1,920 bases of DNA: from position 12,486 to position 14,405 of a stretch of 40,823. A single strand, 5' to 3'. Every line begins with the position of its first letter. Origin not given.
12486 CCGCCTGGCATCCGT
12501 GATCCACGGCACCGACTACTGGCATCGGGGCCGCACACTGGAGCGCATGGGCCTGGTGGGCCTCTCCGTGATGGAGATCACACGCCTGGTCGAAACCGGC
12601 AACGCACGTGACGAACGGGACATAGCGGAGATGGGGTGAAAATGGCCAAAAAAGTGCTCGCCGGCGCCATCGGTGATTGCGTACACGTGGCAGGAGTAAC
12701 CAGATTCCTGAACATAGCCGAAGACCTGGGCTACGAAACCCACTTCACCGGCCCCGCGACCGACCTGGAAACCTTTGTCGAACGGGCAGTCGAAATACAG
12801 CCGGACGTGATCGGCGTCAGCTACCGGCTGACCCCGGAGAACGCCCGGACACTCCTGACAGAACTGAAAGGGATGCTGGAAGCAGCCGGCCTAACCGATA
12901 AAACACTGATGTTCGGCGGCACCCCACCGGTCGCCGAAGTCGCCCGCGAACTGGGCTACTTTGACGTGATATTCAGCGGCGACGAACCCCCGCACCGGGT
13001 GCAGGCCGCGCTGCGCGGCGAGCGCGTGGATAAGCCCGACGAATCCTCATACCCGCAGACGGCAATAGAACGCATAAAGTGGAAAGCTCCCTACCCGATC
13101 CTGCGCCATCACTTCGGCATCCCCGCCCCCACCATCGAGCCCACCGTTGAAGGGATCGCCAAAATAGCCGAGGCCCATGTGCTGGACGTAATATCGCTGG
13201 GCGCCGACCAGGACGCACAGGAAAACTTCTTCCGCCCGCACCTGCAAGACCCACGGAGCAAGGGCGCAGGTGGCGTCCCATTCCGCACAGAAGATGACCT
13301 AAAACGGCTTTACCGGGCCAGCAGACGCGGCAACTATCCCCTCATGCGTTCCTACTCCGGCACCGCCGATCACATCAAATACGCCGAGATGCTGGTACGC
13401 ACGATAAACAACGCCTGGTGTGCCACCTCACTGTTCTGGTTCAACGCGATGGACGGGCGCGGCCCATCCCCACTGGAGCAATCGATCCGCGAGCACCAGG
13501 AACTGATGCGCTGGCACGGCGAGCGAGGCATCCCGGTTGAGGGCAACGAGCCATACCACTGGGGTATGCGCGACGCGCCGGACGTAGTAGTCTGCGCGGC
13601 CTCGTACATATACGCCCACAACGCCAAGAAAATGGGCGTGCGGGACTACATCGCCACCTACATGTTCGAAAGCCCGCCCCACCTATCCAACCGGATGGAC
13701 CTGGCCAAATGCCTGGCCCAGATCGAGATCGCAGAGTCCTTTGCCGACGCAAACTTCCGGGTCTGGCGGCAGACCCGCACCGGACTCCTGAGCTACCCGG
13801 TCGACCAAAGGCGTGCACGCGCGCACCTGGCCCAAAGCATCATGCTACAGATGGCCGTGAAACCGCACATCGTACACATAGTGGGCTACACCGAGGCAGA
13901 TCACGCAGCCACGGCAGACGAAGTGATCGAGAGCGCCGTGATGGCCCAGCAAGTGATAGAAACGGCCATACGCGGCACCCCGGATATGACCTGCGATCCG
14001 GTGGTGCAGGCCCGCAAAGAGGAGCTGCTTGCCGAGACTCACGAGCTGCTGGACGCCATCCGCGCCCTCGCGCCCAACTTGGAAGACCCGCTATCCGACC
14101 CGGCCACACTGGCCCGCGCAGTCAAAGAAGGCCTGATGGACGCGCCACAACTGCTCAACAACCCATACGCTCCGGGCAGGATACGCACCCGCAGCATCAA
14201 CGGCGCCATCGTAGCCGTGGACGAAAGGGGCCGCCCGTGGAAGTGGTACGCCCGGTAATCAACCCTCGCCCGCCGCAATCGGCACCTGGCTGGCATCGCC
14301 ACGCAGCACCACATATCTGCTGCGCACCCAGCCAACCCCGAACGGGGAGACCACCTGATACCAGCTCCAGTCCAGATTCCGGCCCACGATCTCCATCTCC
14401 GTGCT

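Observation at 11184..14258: Opine-dehydrogenase-like gene coupled to a 540-aa B12-domain protein of unknown function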

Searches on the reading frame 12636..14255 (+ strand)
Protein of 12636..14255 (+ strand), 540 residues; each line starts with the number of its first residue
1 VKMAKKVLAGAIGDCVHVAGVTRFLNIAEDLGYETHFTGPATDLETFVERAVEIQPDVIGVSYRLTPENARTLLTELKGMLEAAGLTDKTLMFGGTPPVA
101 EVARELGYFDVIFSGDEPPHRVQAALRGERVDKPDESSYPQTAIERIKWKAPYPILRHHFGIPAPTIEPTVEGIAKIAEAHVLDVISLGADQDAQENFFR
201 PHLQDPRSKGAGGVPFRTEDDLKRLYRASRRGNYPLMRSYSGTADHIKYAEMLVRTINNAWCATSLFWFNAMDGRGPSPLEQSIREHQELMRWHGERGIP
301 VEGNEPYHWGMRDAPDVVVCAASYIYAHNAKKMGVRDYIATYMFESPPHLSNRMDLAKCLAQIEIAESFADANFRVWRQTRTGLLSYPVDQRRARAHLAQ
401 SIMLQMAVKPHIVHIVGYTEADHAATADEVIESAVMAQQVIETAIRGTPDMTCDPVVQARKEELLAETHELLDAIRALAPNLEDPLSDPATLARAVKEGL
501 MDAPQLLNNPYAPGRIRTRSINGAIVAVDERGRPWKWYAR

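Call 3: search_protein_families(library=pfam, proteins=[window:12636-14255:+], max_evalue=0.01)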
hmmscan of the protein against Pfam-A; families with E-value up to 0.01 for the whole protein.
window:12636-14255:+ (540 aa): 2 families
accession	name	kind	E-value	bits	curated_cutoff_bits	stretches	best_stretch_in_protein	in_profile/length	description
PF02310.24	B12-binding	-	4.1e-10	40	32.1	1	6-113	2-110/121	B12 binding domain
PF06368.17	Met_asp_mut_E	-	7.5e-05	21.8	26.6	1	278-528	144-390/441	Methylaspartate mutase E chain (MutE)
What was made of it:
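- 12651..13013 (+): Cobalamin-binding Rossmann domain, residues about 6-126. There is no four-helix cap domain in front of it. PF02310, 40 bits, above the 32.1-bit cut-off (call 3).
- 13089..14255 (+): AdoCbl-mutase-type (beta/alpha)8 barrel plus C-terminal subdomain, residues about 152-540. It is closest to glutamate mutase epsilon. Arg238, Asp273, Gln195 and Glu420 align with GlmE Arg149, Glu171, Arg100 and Glu330 respectively. PF06368 hit at 21.8 bits, below the 26.6-bit cut-off (call 3).
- On Cobalamin-binding Rossmann domain, base-off/His-on type (PF02310): 40.0 bits against a 32.1-bit cut-off, residues 6-113 (call 3).
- Checked: Gene 2 hits PF02310 over residues 6-113 at 4e-10 and 40 bits, above the 32.1-bit cut-off (call 3).
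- PF02310 is above its cut-off (call 3).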

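Call 4: search_protein_families(library=ncbifam, proteins=[window:12636-14255:+], max_evalue=0.01)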
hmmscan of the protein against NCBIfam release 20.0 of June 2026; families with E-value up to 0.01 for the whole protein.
window:12636-14255:+ (540 aa): 6 families
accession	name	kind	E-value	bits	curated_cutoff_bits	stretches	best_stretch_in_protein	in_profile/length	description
NF052385.1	Lys_5_6_beta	equivalog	2.1e-07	30.9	280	1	39-124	145-231/241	lysine 5,6-aminomutase subunit beta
NF002612.0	PRK02261.1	equivalog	1.1e-05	25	110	1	3-99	2-96/148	methylaspartate mutase subunit S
NF040743.1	ornith_mutase_E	equivalog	3.7e-05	21.9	800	1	6-113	597-709/730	D-ornithine 4,5-aminomutase subunit OraE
TIGR00640.1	acid_CoA_mut_C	subfamily_domain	0.0002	21.3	57.45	1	17-102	15-98/132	methylmalonyl-CoA mutase C-terminal domain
NF041607.1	dimeth_corrin_MtbC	equivalog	0.0016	18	350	1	6-107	84-184/203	dimethylamine corrinoid protein MtbC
TIGR01501.1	MthylAspMutase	equivalog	0.0038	17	135.8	0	6-97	3-92/134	methylaspartate mutase subunit S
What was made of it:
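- The protein scores below the PF06368 cut-off and has no NCBIfam GlmE hit (calls 3, 4).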

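Call 6: search_solved_structures(query=window:12636-14255:+, max_evalue=1, show_alignments=2)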
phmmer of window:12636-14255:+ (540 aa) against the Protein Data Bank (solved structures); distinct sequences matched with E-value up to 1: 10.
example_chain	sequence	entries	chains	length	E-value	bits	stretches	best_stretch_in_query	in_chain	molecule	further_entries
9q1a_A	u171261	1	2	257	4.6e-07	32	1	34-109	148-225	D-lysine 5,6-aminomutase beta subunit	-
8t0v_C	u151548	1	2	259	4.7e-07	32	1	34-109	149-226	D-lysine 5,6-aminomutase beta subunit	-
1xrs_B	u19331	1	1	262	7.4e-07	31.4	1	35-109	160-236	D-lysine 5,6-aminomutase beta subunit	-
4jgi_A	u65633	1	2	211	5.1e-05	25.3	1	2-110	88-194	Putative uncharacterized protein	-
1y80_A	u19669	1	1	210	0.00046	22.2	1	5-107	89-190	Predicted cobalamin binding protein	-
2yxb_A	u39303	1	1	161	0.00055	21.9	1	6-117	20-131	Coenzyme B12-dependent mutase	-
7xcn_M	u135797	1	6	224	0.00092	21.2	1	7-126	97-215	Trimethylamine methyltransferase corrinoid protein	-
4r3u_C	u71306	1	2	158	0.0024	19.8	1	6-127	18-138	2-hydroxyisobutyryl-CoA mutase small subunit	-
3kow_A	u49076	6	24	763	0.0025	19.8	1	4-138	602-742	D-ornithine aminomutase E component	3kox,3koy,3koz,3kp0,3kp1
8dpb_C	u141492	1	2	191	0.22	13.3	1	6-100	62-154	Methylmalonyl-CoA mutase, alpha subunit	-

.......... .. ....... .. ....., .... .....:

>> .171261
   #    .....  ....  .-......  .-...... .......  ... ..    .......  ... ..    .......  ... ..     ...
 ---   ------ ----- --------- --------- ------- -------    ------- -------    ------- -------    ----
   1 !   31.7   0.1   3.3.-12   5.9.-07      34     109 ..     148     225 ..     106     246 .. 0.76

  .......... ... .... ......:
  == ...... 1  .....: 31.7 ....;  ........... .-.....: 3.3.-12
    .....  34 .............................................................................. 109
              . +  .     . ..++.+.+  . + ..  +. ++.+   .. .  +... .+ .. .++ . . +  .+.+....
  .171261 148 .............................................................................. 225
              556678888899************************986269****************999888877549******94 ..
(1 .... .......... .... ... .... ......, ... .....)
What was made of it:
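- Closest known: Lysine 5,6-aminomutase. Same: The closest sequence matches of the B12 domain are KamE (call 6).
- The B12 domain's best sequence hits are lysine 5,6-aminomutase beta subunits (E 5e-7, call 6).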

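Call 8: find_homologous_proteins(query=window:12636-14255:+)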
Query window:12636-14255:+ (540 aa): 7552 proteins with E <= 0.001 among 8000 candidates; the best 120 are listed.
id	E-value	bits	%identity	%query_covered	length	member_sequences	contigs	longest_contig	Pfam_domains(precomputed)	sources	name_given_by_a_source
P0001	0.0e+0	1240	100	100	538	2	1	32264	PF02310.25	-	-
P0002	4.8e-285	964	77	99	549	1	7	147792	PF02310.25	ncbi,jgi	-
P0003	8.3e-283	957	77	99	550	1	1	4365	PF02310.25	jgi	jgi:methylmalonyl-CoA mutase cobalamin-binding subunit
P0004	1.5e-282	956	78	98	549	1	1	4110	PF02310.25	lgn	-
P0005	2.2e-282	956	77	98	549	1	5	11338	PF02310.25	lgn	-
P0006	8.2e-282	954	77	98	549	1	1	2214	PF02310.25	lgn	-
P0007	1.5e-281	953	77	98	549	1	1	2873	PF02310.25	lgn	-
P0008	1.0e-280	950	77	98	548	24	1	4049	PF02310.25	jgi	jgi:methylmalonyl-CoA mutase cobalamin-binding subunit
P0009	5.1e-280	948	75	98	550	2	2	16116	PF06368.18,PF02310.25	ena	-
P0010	1.5e-279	946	75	98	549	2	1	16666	PF06368.18,PF02310.25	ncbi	-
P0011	5.0e-279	944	76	99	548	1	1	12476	PF06368.18,PF02310.25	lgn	-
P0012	6.4e-278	941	76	99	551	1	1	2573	PF02310.25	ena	-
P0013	1.5e-277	940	75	98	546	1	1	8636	PF06368.18,PF02310.25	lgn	-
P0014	1.8e-277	939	77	98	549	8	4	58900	PF02310.25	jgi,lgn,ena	-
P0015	3.4e-277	938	75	98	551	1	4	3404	PF02310.25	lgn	-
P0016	4.5e-277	938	76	98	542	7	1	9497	PF02310.25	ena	-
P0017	5.9e-277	938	74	99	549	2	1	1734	PF06368.18,PF02310.25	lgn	-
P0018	1.5e-276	936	74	99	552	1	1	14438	PF02310.25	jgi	jgi:methylmalonyl-CoA mutase cobalamin-binding subunit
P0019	5.8e-276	934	75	98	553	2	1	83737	PF02310.25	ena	-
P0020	6.5e-276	934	75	98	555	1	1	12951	PF02310.25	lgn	-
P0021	1.3e-275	933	75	98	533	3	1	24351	PF02310.25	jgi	-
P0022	1.6e-275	933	74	98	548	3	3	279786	PF06368.18,PF02310.25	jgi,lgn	jgi:methylmalonyl-CoA mutase cobalamin-binding subunit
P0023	2.2e-275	932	75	98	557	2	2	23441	PF02310.25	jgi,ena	jgi:methylmalonyl-CoA mutase cobalamin-binding subunit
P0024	2.7e-275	932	76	98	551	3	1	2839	PF02310.25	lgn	-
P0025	1.0e-274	930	75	98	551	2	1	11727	PF02310.25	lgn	-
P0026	1.9e-274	929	76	98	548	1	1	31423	PF02310.25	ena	-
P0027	2.3e-274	929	74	99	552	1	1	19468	PF06368.18,PF02310.25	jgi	jgi:methylmalonyl-CoA mutase cobalamin-binding subunit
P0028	3.3e-274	929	75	98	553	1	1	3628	PF02310.25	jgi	jgi:methylmalonyl-CoA mutase cobalamin-binding subunit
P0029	4.9e-274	928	75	98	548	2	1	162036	PF02310.25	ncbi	ncbi:MAG: hypothetical protein Kow00124_08900 [Anaerolineae bacterium]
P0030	5.9e-274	928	75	100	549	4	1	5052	PF02310.25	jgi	-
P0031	1.0e-273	927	74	99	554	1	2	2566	PF06368.18,PF02310.25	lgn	-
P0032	3.5e-273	925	75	98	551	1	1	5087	PF02310.25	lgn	-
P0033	6.6e-273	924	75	98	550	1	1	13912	PF02310.25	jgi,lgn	jgi:methylmalonyl-CoA mutase cobalamin-binding subunit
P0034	4.2e-272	922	76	98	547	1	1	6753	PF06368.18,PF02310.25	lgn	-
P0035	4.4e-272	922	74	99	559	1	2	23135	PF06368.18,PF02310.25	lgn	-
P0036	5.5e-272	921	76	98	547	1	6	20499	PF06368.18,PF02310.25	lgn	-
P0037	8.8e-272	921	75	98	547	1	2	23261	PF06368.18,PF02310.25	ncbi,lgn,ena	-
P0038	1.3e-271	920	75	98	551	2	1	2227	PF06368.18,PF02310.25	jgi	jgi:methylmalonyl-CoA mutase cobalamin-binding subunit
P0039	1.7e-271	920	75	99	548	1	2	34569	PF06368.18,PF02310.25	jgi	jgi:hypothetical protein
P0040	2.2e-271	919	76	98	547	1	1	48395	PF06368.18,PF02310.25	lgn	-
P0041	4.5e-271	918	74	99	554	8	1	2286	PF06368.18,PF02310.25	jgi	-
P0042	5.1e-271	918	75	98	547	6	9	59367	PF02310.25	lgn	-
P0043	6.7e-271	918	75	99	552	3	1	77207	PF02310.25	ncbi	-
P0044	1.7e-270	916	73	99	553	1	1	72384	PF02310.25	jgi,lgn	jgi:methylmalonyl-CoA mutase cobalamin-binding subunit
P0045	4.6e-270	915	74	99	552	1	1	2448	PF02310.25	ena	-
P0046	6.6e-270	914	74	98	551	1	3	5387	PF02310.25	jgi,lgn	jgi:hypothetical protein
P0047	7.2e-270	914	75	98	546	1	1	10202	PF06368.18,PF02310.25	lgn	-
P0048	8.2e-270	914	75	99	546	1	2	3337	PF06368.18,PF02310.25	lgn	-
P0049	1.1e-269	914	74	98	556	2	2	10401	PF02310.25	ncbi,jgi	-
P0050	1.1e-269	914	73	98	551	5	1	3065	PF02310.25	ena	-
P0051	2.9e-269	912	75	98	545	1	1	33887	PF02310.25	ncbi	-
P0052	4.2e-269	912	73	98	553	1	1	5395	PF02310.25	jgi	jgi:methylmalonyl-CoA mutase cobalamin-binding subunit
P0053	4.5e-269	912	76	98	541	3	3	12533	PF06368.18,PF02310.25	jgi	jgi:methylmalonyl-CoA mutase cobalamin-binding subunit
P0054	6.4e-269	911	73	100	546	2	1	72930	PF06368.18,PF02310.25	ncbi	-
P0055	8.7e-269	911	74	98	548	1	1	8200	PF02310.25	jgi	jgi:methylmalonyl-CoA mutase cobalamin-binding subunit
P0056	8.8e-269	911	74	98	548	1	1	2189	PF02310.25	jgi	jgi:methylmalonyl-CoA mutase cobalamin-binding subunit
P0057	1.1e-268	910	74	98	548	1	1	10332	PF02310.25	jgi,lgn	-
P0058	1.4e-268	910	73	98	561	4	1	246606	PF02310.25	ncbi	-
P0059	1.6e-268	910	76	98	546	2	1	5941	PF02310.25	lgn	-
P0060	7.7e-268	908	74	98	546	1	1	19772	PF06368.18,PF02310.25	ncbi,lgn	-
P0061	9.9e-268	907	74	98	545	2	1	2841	PF02310.25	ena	-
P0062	1.6e-267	906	73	99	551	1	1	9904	PF02310.25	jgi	jgi:hypothetical protein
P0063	1.8e-267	906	73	99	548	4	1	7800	PF02310.25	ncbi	-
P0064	2.2e-267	906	72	99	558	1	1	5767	PF06368.18,PF02310.25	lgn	-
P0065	3.3e-267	905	73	99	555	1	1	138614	PF06368.18,PF02310.25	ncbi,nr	ncbi:MAG: cobalamin B12-binding domain-containing protein [Anaerolineae bacterium]|nr:cobalamin B12-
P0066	4.1e-267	905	73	99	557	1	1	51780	PF02310.25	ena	-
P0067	5.3e-267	905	74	97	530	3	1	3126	PF02310.25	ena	-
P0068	5.4e-267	905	74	98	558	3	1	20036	PF02310.25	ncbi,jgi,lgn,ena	-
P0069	9.6e-267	904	74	98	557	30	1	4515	PF02310.25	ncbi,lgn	-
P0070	1.2e-266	904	72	99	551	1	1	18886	PF06368.18,PF02310.25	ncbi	-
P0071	1.4e-266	903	73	99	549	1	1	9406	PF06368.18,PF02310.25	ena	-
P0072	1.5e-266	903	72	99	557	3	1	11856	PF02310.25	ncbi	-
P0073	2.0e-266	903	75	98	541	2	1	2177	PF02310.25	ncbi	-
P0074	2.4e-266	903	73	98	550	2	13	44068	PF02310.25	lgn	-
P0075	4.7e-266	902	72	99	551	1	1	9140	PF02310.25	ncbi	-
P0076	5.2e-266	902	73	99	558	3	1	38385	PF02310.25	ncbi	-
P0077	5.4e-266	901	76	98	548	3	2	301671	PF02310.25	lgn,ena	-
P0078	5.9e-266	901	74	98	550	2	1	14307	PF02310.25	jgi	-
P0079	6.4e-266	901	72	98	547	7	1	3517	PF02310.25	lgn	-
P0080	1.0e-265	901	74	97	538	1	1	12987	PF02310.25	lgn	-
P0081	1.1e-265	900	73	99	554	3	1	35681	PF02310.25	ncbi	-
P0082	1.1e-265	900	74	98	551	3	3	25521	PF02310.25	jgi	jgi:methylmalonyl-CoA mutase cobalamin-binding subunit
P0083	1.5e-265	900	73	98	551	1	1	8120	PF02310.25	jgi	jgi:methylmalonyl-CoA mutase cobalamin-binding subunit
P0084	2.3e-265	899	73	98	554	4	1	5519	PF02310.25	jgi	jgi:methylmalonyl-CoA mutase cobalamin-binding subunit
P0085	2.7e-265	899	73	99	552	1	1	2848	PF06368.18,PF02310.25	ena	-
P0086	2.8e-265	899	75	98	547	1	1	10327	PF02310.25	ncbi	-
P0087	3.5e-265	899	74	98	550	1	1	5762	PF02310.25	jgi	jgi:methylmalonyl-CoA mutase cobalamin-binding subunit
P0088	4.4e-265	898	73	99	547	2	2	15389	PF02310.25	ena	-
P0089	7.6e-265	898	74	98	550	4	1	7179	PF06368.18,PF02310.25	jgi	jgi:methylmalonyl-CoA mutase cobalamin-binding subunit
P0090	1.2e-264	897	73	99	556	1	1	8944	PF02310.25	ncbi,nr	ncbi:MAG: methionine synthase [Chloroflexi bacterium]|nr:methionine synthase [Chloroflexota bacteriu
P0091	1.7e-264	896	75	98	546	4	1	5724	PF02310.25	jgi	jgi:methylmalonyl-CoA mutase cobalamin-binding subunit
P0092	1.9e-264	896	74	98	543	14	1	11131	PF06368.18,PF02310.25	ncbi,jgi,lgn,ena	-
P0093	2.0e-264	896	74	98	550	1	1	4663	PF02310.25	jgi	jgi:methylmalonyl-CoA mutase cobalamin-binding subunit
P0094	2.4e-264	896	73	98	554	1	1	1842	PF02310.25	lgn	-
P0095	3.1e-264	896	74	98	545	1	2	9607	PF06368.18,PF02310.25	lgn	-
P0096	3.5e-264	895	74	99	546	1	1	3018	PF02310.25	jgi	jgi:methylmalonyl-CoA mutase cobalamin-binding subunit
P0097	3.7e-264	895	72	98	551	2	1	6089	PF02310.25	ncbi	-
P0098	3.9e-264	895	73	99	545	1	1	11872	PF02310.25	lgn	-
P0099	4.1e-264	895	73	98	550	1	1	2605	PF02310.25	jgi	jgi:methylmalonyl-CoA mutase cobalamin-binding subunit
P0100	1.0e-263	894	72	98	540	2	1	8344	PF02310.25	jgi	jgi:methylmalonyl-CoA mutase cobalamin-binding subunit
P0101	1.1e-263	894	72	99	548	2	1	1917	PF02310.25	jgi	jgi:methylmalonyl-CoA mutase cobalamin-binding subunit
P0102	1.9e-263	893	72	99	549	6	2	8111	PF06368.18,PF02310.25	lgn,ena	-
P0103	2.9e-263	892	74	98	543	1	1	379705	PF06368.18,PF02310.25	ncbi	-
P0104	3.6e-263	892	71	99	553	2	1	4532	PF06368.18,PF02310.25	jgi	jgi:hypothetical protein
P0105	4.7e-263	892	74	98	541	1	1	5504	PF06368.18,PF02310.25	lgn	-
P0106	1.2e-262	890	74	98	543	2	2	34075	PF02310.25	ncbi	-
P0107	1.3e-262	890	72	98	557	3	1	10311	PF06368.18,PF02310.25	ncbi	-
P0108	1.3e-262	890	72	98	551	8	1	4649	PF06368.18,PF02310.25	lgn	-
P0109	1.4e-262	890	74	98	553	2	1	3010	PF02310.25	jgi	jgi:methylmalonyl-CoA mutase cobalamin-binding subunit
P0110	1.5e-262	890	74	98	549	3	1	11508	PF06368.18,PF02310.25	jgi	jgi:methylmalonyl-CoA mutase cobalamin-binding subunit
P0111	1.6e-262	890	71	98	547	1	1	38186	PF02310.25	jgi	-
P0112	1.7e-262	890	73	97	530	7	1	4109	PF02310.25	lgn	-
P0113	1.9e-262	890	73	98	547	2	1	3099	PF02310.25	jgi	jgi:methylmalonyl-CoA mutase cobalamin-binding subunit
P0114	3.1e-262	889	72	98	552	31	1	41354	PF02310.25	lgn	-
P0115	3.3e-262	889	73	98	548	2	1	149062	PF02310.25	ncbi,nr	ncbi:MAG: cobalamin B12-binding domain-containing protein [Anaerolineae bacterium]|nr:cobalamin B12-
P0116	5.2e-262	888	73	98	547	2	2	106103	PF06368.18,PF02310.25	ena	-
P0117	8.5e-262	888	72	98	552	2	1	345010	PF02310.25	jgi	-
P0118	1.2e-261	887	72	98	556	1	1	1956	PF02310.25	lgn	-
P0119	1.3e-261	887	73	98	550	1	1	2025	PF02310.25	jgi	-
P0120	3.3e-261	886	71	98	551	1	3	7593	PF02310.25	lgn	-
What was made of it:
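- Checked: The public gene call for the identical protein is 538 aa, which implies the ATG at 12642, 2 nt after the stop (call 8).
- Sequence conservation is very high (70-78% across Anaerolineae, call 8), as expected for an enzyme.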

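Call 11: find_encoding_contigs(protein=P0103, flank=6000, max_places=2)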
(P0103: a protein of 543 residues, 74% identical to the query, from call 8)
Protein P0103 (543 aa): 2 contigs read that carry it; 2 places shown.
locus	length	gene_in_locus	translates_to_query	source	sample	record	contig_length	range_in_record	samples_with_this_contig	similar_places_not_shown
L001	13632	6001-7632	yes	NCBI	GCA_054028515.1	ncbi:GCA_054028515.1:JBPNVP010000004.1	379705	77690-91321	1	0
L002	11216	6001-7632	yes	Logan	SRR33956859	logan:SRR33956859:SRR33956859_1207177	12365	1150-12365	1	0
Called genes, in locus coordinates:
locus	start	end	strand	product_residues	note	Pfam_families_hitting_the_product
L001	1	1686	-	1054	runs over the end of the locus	PF16158:N_BRCA1_IG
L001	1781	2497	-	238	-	PF02527:GidB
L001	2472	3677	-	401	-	PF00149:Metallophos (weak)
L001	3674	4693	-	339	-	PF00586:AIRS, PF02769:AIRS_C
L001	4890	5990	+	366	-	PF01210:NAD_Gly3P_dh_N, PF02558:ApbA, PF03446:NAD_binding_2, PF03807:F420_oxidored (weak), PF07991:KARI_N (faint), PF02317:Octopine_DH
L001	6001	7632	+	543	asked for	PF02310:B12-binding, PF06368:Met_asp_mut_E (weak)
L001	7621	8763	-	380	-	PF13439:Glyco_transf_4, PF20706:GT4-conflict, PF00534:Glycos_transf_1, PF13692:Glyco_trans_1_4, PF13524:Glyco_trans_1_2 (faint)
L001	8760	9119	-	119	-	PF13451:zf_Tbcl, PF00313:CSD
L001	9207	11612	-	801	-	PF00521:DNA_topoisoIV, PF03989:DNA_gyraseA_C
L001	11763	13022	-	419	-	PF05221:AdoHcyase, PF02826:2-Hacid_dh_C (weak), PF00670:AdoHcyase_NAD, PF07991:KARI_N (faint)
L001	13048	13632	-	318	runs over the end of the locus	PF00294:PfkB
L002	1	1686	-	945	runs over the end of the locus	?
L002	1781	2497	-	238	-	PF02527:GidB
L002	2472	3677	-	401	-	PF00149:Metallophos (weak)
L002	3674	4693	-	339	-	PF00586:AIRS, PF02769:AIRS_C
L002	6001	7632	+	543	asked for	PF02310:B12-binding, PF06368:Met_asp_mut_E (weak)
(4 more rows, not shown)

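Call 12: find_encoding_contigs(protein=P0058, flank=6000, max_places=2)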
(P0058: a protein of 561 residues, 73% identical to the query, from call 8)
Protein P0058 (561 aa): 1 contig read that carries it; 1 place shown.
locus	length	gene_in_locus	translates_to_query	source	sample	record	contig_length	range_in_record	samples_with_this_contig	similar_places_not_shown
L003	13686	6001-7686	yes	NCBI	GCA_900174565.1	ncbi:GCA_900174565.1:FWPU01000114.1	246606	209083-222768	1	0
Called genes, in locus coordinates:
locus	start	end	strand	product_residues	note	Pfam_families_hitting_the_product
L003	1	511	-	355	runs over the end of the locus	PF01979:Amidohydro_1 (weak)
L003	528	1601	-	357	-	PF02729:OTCace_N, PF00185:OTCace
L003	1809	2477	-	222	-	-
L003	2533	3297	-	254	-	PF00454:PI3_PI4_kinase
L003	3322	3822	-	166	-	PF11290:DUF3090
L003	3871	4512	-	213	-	PF00300:His_Phos_1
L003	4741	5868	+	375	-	PF01210:NAD_Gly3P_dh_N, PF02558:ApbA (weak), PF03446:NAD_binding_2, PF03807:F420_oxidored (weak), PF02317:Octopine_DH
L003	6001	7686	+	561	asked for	PF02310:B12-binding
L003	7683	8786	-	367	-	PF00704:Glyco_hydro_18 (weak)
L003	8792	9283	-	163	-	PF01219:DAGK_prokar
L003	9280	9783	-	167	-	PF02130:YbeY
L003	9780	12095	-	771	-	PF07697:7TMR-HDED, PF07698:7TM-7TMR_HD, PF08668:HDOD (weak), PF01966:HD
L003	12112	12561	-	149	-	PF09424:YqeY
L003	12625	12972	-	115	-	PF11969:DcpS_C, PF01230:HIT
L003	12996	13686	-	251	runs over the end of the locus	-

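Call 13: find_encoding_contigs(protein=P0117, flank=6000, max_places=2)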
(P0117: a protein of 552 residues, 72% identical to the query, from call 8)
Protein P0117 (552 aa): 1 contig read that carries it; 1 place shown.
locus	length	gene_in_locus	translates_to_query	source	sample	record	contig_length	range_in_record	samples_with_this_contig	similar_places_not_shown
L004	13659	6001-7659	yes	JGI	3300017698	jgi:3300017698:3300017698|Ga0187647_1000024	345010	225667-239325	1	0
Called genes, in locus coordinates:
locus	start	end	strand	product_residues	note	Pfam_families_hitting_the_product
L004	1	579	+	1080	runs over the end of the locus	PF00072:Response_reg, PF00989:PAS, PF08447:PAS_3, PF00989:PAS, PF08448:PAS_4, PF13426:PAS_9, PF01590:GAF, PF13185:GAF_2, +8 more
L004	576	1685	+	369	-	PF00072:Response_reg, PF00512:HisKA, PF13581:HATPase_c_2 (weak), PF02518:HATPase_c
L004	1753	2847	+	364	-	PF00072:Response_reg, PF00512:HisKA, PF02518:HATPase_c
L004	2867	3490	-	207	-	PF04854:DUF624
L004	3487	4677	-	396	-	PF07221:GlcNAc_2-epim (faint), PF07944:Beta-AFase-like_GH127_cat (faint)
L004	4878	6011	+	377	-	PF01210:NAD_Gly3P_dh_N, PF03446:NAD_binding_2, PF02317:Octopine_DH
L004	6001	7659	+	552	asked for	PF02310:B12-binding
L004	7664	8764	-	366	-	PF01546:Peptidase_M20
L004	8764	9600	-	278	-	PF00296:Bac_luciferase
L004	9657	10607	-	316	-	PF00180:Iso_dh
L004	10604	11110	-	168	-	PF00694:Aconitase_C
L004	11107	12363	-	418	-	PF00330:Aconitase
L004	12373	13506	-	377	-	PF00682:HMGL-like, PF22617:HCS_D2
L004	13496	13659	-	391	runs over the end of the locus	PF00202:Aminotran_3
